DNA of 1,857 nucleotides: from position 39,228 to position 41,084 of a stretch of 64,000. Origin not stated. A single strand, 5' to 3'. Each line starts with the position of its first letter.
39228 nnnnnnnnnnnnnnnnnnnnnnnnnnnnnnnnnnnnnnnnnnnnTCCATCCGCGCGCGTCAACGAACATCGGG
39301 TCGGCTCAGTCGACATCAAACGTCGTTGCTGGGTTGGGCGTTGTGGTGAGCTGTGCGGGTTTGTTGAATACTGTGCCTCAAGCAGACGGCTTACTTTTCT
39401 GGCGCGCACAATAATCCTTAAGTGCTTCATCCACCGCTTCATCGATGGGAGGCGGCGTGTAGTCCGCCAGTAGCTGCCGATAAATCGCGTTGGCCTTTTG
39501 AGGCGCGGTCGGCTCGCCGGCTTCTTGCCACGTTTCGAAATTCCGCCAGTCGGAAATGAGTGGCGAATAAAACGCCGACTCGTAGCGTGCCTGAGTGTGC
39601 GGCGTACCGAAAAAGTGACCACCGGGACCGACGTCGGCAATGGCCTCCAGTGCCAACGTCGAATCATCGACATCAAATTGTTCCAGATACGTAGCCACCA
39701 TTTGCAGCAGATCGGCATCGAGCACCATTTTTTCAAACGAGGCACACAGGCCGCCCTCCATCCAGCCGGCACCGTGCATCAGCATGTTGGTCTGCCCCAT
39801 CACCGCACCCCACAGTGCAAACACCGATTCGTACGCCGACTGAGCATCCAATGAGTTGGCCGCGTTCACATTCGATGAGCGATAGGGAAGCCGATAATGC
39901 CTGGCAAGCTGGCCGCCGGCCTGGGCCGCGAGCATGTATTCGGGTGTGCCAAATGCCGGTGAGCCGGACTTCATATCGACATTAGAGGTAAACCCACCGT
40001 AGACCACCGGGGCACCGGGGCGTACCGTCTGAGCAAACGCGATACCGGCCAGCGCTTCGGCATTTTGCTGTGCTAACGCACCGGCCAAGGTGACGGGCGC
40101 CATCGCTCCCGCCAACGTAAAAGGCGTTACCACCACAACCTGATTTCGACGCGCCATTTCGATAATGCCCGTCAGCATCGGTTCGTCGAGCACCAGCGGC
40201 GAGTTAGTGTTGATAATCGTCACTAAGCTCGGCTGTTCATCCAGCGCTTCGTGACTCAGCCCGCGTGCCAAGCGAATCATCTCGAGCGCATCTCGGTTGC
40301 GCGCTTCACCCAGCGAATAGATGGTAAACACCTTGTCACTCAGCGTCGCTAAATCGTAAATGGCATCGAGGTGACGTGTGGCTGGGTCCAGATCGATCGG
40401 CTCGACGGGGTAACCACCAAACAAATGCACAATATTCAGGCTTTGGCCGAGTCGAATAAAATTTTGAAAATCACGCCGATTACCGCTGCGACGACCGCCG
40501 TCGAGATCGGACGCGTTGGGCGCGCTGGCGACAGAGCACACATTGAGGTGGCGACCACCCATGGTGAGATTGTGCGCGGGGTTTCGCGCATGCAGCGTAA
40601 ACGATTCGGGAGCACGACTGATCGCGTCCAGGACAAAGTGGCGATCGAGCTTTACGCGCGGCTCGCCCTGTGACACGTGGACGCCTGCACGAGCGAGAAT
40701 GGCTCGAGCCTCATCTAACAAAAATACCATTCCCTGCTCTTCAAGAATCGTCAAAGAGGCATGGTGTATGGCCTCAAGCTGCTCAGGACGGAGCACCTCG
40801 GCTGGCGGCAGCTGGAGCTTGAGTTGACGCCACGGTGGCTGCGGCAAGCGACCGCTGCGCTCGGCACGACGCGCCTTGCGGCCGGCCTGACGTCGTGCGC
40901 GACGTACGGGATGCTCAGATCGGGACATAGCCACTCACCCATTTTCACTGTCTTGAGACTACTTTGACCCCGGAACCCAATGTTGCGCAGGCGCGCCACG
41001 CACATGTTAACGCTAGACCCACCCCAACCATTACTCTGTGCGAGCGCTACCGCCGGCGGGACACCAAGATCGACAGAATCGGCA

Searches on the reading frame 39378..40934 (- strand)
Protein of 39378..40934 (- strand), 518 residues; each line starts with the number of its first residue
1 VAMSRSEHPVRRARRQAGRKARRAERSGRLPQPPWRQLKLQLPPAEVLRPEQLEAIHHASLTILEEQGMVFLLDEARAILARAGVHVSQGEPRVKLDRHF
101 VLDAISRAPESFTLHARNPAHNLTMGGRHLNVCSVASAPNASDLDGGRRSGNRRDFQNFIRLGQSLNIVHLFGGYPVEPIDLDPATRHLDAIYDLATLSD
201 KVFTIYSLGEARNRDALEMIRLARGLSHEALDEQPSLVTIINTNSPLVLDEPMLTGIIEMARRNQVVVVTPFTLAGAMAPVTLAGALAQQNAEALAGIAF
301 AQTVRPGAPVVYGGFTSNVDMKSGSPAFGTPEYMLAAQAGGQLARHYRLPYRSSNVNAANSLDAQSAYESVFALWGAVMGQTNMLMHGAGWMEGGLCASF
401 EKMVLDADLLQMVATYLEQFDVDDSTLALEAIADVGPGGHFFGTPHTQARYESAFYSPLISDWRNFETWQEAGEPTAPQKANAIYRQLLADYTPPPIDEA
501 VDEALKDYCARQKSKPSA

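Call 7: search_protein_families(library=pfam, proteins=[window:39378-40934:-])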
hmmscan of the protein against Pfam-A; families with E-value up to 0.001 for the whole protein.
window:39378-40934:- (518 aa): 1 family
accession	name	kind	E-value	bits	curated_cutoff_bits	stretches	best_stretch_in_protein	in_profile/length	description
PF06253.16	MTTB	-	1e-197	657.6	25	1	15-514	1-497/500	Trimethylamine methyltransferase (MTTB)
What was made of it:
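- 39378..40934 (-): MttB-superfamily methyltransferase gene (non-Pyl, solitary). It is a neighbour, not demonstrably part of the unit. Call 7.
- Checked: Flanking genes (call 7): 39378-40934 (-) is an MttB-family protein (Pfam PF06253, 1e-197, no internal stop; probable ATG start at 40928).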

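Call 9: find_encoding_contigs(protein=window:39378-40934:-, flank=6000, max_places=10)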
Protein window:39378-40934:- (518 aa): no gene with exactly this product is on record in the collection.

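Call 11: find_related_loci(query=window:39378-40934:-, collection=genome_contigs, flank=4000)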
Query window:39378-40934:- (518 aa) in genome_contigs; peptide patterns used: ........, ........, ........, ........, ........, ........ (x = any residue, [..] = any of these).
600 stretches matched a pattern (row limit reached: there are more); 592 encode a relative of the query (tblastn E <= 1e-3); the best 80 are kept; 80 distinct loci.
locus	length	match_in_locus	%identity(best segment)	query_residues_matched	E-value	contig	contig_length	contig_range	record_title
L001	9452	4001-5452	70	32-515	0e+0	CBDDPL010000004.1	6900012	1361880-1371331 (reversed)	MAG: Denitrobaculum sp. isolate 3be665f0-f184-4678-b6b7-05c68c88e287 genome assembly, contig: chromosome_2, whole genome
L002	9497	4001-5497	63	19-515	0e+0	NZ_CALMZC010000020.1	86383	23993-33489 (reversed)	MAG: uncultured Thiothrix sp. isolate SRR2107216_bin.17_CONCOCT_v1.1_MAG ERZ794920.78, whole genome shotgun sequence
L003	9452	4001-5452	67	32-515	0e+0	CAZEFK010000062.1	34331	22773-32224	MAG TPA_asm: uncultured Comamonadaceae bacterium isolate SRP272529_co1_65 genome assembly, contig: NODE_1799_length_3433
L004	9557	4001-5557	61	6-515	0e+0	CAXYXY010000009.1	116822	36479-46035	MAG: uncultured Thiothrix sp. isolate ERR13598997_binner123_Refined_34 genome assembly, contig: ERZ24875810.27, whole ge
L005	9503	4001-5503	65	12-513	0e+0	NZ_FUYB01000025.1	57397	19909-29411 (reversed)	Thiothrix eikelboomii strain ATCC 49788, whole genome shotgun sequence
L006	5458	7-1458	64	30-512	0e+0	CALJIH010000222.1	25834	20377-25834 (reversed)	MAG: uncultured Cocleimonas sp. isolate R1_Bin_Bin_202_1 genome assembly, contig: c_000001289868, whole genome shotgun s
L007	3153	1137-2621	63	24-518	0e+0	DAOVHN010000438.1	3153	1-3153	MAG TPA_asm: Pseudomonadota bacterium isolate CSMAG_1342 CSMAG_1342_k141_1962129_length_3153_cov_20.0571, whole genome s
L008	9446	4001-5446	64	29-515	0e+0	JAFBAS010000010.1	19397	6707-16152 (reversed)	MAG: Hyphomicrobiales bacterium isolate CP_BM_RX_R9_37 BM_RX_R9_k147_95425, whole genome shotgun sequence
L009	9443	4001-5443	64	30-512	0e+0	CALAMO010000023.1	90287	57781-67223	MAG: uncultured Thiotrichaceae bacterium isolate H4_Bin_Bin_186_1_1 genome assembly, contig: c_000001796189, whole genom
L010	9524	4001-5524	60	9-518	0e+0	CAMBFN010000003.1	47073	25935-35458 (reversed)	MAG: Comamonas sp. lk isolate MsH-30apr19-302 genome assembly, contig: MsH-30apr19-C962, whole genome shotgun sequence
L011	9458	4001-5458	62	30-515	0e+0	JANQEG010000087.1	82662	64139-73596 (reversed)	MAG: Rhodobiaceae bacterium isolate PL23a_bin.122 k99_5835780, whole genome shotgun sequence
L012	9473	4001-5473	65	25-515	0e+0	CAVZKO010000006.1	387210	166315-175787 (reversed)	MAG: uncultured Chloroflexia bacterium isolate MFD09267.bin.2.309 genome assembly, contig: contig_2112, whole genome sho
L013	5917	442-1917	60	27-518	0e+0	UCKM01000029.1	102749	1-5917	Rhizobiales bacterium isolate AFS091992 genome assembly, contig: contig_29, whole genome shotgun sequence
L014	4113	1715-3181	62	30-518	0e+0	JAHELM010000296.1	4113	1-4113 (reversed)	MAG: Rhodospirillales bacterium isolate Ww62 NODE_75698_length_4113_cov_2.642786, whole genome shotgun sequence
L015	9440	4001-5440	64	31-515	0e+0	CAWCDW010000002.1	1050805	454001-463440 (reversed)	MAG: uncultured Alphaproteobacteria bacterium isolate MFD09368.bin.1.55 genome assembly, contig: contig_17774, whole gen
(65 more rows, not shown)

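Call 13: find_homologous_proteins(query=window:39378-40934:-, max_evalue=1e-100)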
Query window:39378-40934:- (518 aa): 7954 proteins with E <= 1e-100 among 8000 candidates; the best 120 are listed.
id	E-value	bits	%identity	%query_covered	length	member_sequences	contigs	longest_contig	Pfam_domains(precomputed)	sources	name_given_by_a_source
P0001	0.0e+0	1165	100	100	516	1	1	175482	PF06253.17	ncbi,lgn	ncbi:MAG: trimethylamine methyltransferase family protein [Pseudomonadota bacterium]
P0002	9.1e-258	874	76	98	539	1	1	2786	PF06253.17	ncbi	-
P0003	1.2e-256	870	76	95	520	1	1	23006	PF06253.17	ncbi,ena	-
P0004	1.2e-238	811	70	99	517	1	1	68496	PF06253.17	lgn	-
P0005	1.3e-236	804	70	93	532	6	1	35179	PF06253.17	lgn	-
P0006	1.2e-234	798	68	95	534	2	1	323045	PF06253.17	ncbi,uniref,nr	ncbi:trimethylamine methyltransferase family protein [Pelagibius sp. Alg239-R121]|uniref:trimethylam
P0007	3.2e-234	796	70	96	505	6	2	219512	PF06253.17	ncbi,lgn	-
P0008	2.3e-232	790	68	95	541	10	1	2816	PF06253.17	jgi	jgi:trimethylamine--corrinoid protein Co-methyltransferase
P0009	7.4e-231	785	68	93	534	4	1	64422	PF06253.17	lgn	-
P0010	1.2e-230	784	67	95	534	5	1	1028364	PF06253.17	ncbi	-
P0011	1.3e-228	778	67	98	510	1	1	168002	PF06253.17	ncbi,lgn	-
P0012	1.5e-228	777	68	93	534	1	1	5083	PF06253.17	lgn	-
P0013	3.4e-228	776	70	93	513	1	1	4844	PF06253.17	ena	-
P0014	1.2e-227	774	69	94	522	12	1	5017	PF06253.17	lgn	-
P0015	1.5e-222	758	66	98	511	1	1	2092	PF06253.17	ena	-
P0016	2.9e-222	757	65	98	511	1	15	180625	PF06253.17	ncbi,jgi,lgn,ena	jgi:trimethylamine---corrinoid protein Co-methyltransferase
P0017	5.7e-222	756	67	93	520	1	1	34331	PF06253.17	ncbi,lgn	-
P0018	8.3e-222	755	65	98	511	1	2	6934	PF06253.17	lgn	-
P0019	1.1e-221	755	67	93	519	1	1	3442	PF06253.17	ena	-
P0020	5.0e-221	753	64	97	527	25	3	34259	PF06253.17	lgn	-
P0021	5.1e-219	746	65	97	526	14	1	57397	PF06253.17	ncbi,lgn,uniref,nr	ncbi:trimethylamine---corrinoid protein Co-methyltransferase [Thiothrix eikelboomii]|uniref:Methyltr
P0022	5.9e-219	746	65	94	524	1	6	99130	PF06253.17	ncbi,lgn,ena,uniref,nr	ncbi:trimethylamine methyltransferase family protein [Thiolinea disciformis]|uniref:trimethylamine m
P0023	1.1e-218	745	64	96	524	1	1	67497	PF06253.17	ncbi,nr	ncbi:MAG: methyltransferase [Thiothrix sp.]|nr:MAG: methyltransferase [Thiothrix sp.]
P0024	2.0e-218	744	66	94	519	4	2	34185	PF06253.17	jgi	jgi:trimethylamine--corrinoid protein Co-methyltransferase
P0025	2.6e-218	744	63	97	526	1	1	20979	PF06253.17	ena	-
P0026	5.3e-218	743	64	96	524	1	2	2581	PF06253.17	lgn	-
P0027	1.4e-217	741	67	94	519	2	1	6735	PF06253.17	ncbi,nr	ncbi:MAG TPA: trimethylamine methyltransferase family protein [Geminicoccaceae bacterium]|nr:trimeth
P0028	2.9e-217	740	67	94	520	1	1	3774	PF06253.17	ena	-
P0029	1.0e-216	738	64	96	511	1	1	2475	PF06253.17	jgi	jgi:trimethylamine--corrinoid protein Co-methyltransferase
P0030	4.0e-216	736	67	96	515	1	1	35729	PF06253.17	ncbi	-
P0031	4.3e-216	736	65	94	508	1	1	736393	PF06253.17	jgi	-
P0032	4.4e-216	736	65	94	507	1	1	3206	PF06253.17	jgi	-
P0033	6.5e-216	736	63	96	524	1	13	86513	PF06253.17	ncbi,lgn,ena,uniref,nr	ncbi:trimethylamine methyltransferase family protein [uncultured Thiothrix sp.]|uniref:trimethylamin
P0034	8.3e-216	735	64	96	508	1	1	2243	PF06253.17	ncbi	-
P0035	1.1e-215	735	65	94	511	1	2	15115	PF06253.17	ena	-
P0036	1.2e-215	735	65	95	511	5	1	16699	PF06253.17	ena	-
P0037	1.6e-215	734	66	94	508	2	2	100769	PF06253.17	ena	-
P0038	1.7e-215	734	63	94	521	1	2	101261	PF06253.17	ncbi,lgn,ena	-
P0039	2.2e-215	734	63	96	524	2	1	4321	PF06253.17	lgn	-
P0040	2.5e-215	734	63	96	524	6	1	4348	PF06253.17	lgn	-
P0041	5.4e-215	733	62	98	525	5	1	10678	PF06253.17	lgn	-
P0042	5.9e-215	733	65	94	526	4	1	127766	PF06253.17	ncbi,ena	-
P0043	8.7e-215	732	64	94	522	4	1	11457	PF06253.17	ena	-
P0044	9.4e-215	732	63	98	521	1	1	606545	PF06253.17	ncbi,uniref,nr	ncbi:trimethylamine methyltransferase family protein [Microbaculum marinisediminis]|uniref:Methyltra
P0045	1.0e-214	732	65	94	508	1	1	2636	PF06253.17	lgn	-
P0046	1.1e-214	732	66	94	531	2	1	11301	PF06253.17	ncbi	-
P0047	1.2e-214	732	64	98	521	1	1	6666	PF06253.17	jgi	jgi:trimethylamine---corrinoid protein Co-methyltransferase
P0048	1.2e-214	732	61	100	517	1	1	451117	PF06253.17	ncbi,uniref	ncbi:trimethylamine methyltransferase family protein [Kiloniella sp. b19]|uniref:trimethylamine meth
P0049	1.9e-214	731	64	98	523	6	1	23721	PF06253.17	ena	-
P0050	2.3e-214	731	66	94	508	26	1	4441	PF06253.17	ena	-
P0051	4.6e-214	730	65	94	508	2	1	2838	PF06253.17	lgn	-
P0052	5.3e-214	729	63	96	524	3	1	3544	PF06253.17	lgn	-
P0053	1.0e-213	729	63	96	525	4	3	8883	PF06253.17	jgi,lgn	jgi:trimethylamine--corrinoid protein Co-methyltransferase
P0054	1.0e-213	728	64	94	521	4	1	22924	PF06253.17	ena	-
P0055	1.5e-213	728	64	94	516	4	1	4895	PF06253.17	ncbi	-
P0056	2.1e-213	727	63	98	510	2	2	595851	PF06253.17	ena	-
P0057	2.6e-213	727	64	94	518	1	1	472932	PF06253.17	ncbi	ncbi:MAG: trimethylamine methyltransferase family protein [Thiolinea sp.]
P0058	4.6e-213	726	64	100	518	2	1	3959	PF06253.17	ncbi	ncbi:MAG: trimethylamine methyltransferase family protein [Kiloniellales bacterium]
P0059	5.3e-213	726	64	93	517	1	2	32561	PF06253.17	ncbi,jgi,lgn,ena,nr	ncbi:MAG TPA: trimethylamine methyltransferase family protein [Thiolinea sp.]|nr:trimethylamine meth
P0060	5.6e-213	726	65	94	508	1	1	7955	PF06253.17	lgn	-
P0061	6.4e-213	726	63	96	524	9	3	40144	PF06253.17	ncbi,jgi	ncbi:MAG: hypothetical protein RLZZ215_2709 [Pseudomonadota bacterium]|jgi:trimethylamine--corrinoid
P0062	7.5e-213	726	66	94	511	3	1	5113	PF06253.17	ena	-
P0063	7.6e-213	726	65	95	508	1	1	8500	PF06253.17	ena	-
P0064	8.6e-213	725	63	98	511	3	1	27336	PF06253.17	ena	-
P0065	8.7e-213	725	65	94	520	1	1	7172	PF06253.17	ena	-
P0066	1.0e-212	725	63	94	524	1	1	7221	PF06253.17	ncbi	-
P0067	1.0e-212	725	63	95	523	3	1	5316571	PF06253.17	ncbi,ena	-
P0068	1.3e-212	725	64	94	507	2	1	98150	PF06253.17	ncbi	-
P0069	1.3e-212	725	65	95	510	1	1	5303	PF06253.17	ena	-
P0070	1.4e-212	725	64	94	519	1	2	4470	PF06253.17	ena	-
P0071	1.5e-212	725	66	95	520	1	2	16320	PF06253.17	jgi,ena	jgi:trimethylamine--corrinoid protein Co-methyltransferase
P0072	1.6e-212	725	62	97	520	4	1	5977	PF06253.17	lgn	-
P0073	1.7e-212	724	64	94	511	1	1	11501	PF06253.17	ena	-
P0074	1.8e-212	724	65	94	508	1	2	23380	PF06253.17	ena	-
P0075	1.8e-212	724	63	95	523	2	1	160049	PF06253.17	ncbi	-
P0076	2.1e-212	724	65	95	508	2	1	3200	PF06253.17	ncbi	-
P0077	2.4e-212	724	65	95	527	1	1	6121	PF06253.17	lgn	-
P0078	2.6e-212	724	65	95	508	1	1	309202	PF06253.17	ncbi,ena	-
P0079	2.9e-212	724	64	94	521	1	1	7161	PF06253.17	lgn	-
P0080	3.3e-212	724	63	97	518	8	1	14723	PF06253.17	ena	-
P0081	3.7e-212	723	64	94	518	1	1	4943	PF06253.17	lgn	-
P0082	3.9e-212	723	62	97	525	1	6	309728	PF06253.17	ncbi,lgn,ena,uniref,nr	ncbi:trimethylamine methyltransferase family protein [uncultured Thiothrix sp.]|uniref:trimethylamin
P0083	4.1e-212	723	63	94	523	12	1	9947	PF06253.17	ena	-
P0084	4.4e-212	723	65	94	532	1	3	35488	PF06253.17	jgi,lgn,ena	jgi:trimethylamine--corrinoid protein Co-methyltransferase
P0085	6.0e-212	723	64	94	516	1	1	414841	PF06253.17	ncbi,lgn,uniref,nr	ncbi:trimethylamine methyltransferase family protein [Aestuariispira insulae]|uniref:Methyltransfera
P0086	6.4e-212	723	67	95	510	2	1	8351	PF06253.17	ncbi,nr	ncbi:MAG: trimethylamine methyltransferase family protein [Candidatus Competibacterales bacterium]|n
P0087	7.3e-212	722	63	94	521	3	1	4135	PF06253.17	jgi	jgi:trimethylamine--corrinoid protein Co-methyltransferase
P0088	1.1e-211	722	64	94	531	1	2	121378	PF06253.17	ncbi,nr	ncbi:MAG: trimethylamine methyltransferase family protein [Hyphomicrobiales bacterium]|nr:trimethyla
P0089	1.2e-211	722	64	94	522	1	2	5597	PF06253.17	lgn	-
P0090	2.0e-211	721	63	94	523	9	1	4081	PF06253.17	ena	-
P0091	2.6e-211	721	63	94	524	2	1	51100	PF06253.17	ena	-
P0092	3.4e-211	720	65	95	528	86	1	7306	PF06253.17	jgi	jgi:trimethylamine--corrinoid protein Co-methyltransferase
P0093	3.5e-211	720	64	94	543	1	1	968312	PF06253.17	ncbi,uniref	ncbi:trimethylamine methyltransferase family protein [Pelagibius sp. CAU 1746]|uniref:trimethylamine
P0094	3.9e-211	720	63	94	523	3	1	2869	PF06253.17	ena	-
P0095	4.1e-211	720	65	98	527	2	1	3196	PF06253.17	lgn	-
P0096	4.6e-211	720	64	93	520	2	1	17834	PF06253.17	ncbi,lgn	ncbi:MAG: trimethylamine methyltransferase family protein [Thalassobaculales bacterium]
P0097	5.4e-211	720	65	98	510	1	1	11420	PF06253.17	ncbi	ncbi:MAG: trimethylamine methyltransferase family protein [Kiloniellaceae bacterium]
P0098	6.2e-211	719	65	95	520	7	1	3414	PF06253.17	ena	-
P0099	7.2e-211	719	63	95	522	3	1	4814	PF06253.17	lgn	-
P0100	7.3e-211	719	65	93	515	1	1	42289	PF06253.17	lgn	-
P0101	8.2e-211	719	63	95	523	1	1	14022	PF06253.17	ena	-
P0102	8.8e-211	719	65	95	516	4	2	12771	PF06253.17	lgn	-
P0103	9.6e-211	719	63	94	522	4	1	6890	PF06253.17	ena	-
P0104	1.1e-210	718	66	94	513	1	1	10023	PF06253.17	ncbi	-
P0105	1.1e-210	718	65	94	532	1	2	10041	PF06253.17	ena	-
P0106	1.2e-210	718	63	97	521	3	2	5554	PF06253.17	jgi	jgi:trimethylamine--corrinoid protein Co-methyltransferase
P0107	1.2e-210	718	64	94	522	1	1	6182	PF06253.17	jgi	jgi:trimethylamine--corrinoid protein Co-methyltransferase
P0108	1.3e-210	718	66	92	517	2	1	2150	PF06253.17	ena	-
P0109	1.6e-210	718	65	94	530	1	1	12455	PF06253.17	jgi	jgi:trimethylamine--corrinoid protein Co-methyltransferase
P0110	1.7e-210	718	64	94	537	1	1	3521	PF06253.17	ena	-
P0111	1.7e-210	718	63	97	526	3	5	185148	PF06253.17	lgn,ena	-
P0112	1.9e-210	718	64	94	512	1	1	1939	PF06253.17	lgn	-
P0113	2.1e-210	718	65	94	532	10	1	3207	PF06253.17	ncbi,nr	ncbi:MAG: trimethylamine methyltransferase family protein [Chloroflexi bacterium]|nr:trimethylamine 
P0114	2.2e-210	717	64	94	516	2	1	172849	PF06253.17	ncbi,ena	-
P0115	2.2e-210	717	64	96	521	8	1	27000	PF06253.17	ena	-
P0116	2.3e-210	717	65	96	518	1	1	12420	PF06253.17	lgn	-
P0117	2.6e-210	717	64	94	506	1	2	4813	PF06253.17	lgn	-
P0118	2.9e-210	717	65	94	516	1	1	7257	PF06253.17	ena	-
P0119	3.6e-210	717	62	94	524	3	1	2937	PF06253.17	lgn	-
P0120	4.0e-210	717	64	97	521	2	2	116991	PF06253.17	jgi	jgi:trimethylamine--corrinoid protein Co-methyltransferase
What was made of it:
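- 39378..40934 (-): The annotated product P0001 starts at the ATG at 40928 (call 13).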

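Call 14: find_encoding_contigs(protein=P0003, flank=6000, max_places=4)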
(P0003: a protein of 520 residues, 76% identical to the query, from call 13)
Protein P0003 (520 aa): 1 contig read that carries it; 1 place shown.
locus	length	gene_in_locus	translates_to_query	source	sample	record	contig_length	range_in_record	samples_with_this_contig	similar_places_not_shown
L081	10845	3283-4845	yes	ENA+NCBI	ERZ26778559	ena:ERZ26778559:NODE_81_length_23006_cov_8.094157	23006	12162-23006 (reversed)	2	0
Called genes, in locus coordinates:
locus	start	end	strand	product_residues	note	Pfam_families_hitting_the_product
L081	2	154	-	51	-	?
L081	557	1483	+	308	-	PF00126:HTH_1, PF03466:LysR_substrate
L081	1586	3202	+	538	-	-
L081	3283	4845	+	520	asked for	PF06253:MTTB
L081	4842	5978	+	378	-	PF03480:DctP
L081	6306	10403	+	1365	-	PF13517:FG-GAP_3, PF09134:Invasin_D3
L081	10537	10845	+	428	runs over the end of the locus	-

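Call 15: find_encoding_contigs(protein=P0002, flank=6000, max_places=4)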
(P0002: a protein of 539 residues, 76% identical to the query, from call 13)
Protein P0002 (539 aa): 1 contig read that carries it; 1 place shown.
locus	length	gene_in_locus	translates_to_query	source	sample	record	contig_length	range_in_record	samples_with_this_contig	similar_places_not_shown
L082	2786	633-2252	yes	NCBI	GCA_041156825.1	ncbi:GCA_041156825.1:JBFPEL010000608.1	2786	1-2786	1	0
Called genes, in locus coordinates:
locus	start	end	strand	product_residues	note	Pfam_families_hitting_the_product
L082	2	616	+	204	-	?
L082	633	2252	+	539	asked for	PF06253:MTTB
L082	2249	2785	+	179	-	?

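Call 16: find_encoding_contigs(protein=P0001, flank=6000, max_places=4)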
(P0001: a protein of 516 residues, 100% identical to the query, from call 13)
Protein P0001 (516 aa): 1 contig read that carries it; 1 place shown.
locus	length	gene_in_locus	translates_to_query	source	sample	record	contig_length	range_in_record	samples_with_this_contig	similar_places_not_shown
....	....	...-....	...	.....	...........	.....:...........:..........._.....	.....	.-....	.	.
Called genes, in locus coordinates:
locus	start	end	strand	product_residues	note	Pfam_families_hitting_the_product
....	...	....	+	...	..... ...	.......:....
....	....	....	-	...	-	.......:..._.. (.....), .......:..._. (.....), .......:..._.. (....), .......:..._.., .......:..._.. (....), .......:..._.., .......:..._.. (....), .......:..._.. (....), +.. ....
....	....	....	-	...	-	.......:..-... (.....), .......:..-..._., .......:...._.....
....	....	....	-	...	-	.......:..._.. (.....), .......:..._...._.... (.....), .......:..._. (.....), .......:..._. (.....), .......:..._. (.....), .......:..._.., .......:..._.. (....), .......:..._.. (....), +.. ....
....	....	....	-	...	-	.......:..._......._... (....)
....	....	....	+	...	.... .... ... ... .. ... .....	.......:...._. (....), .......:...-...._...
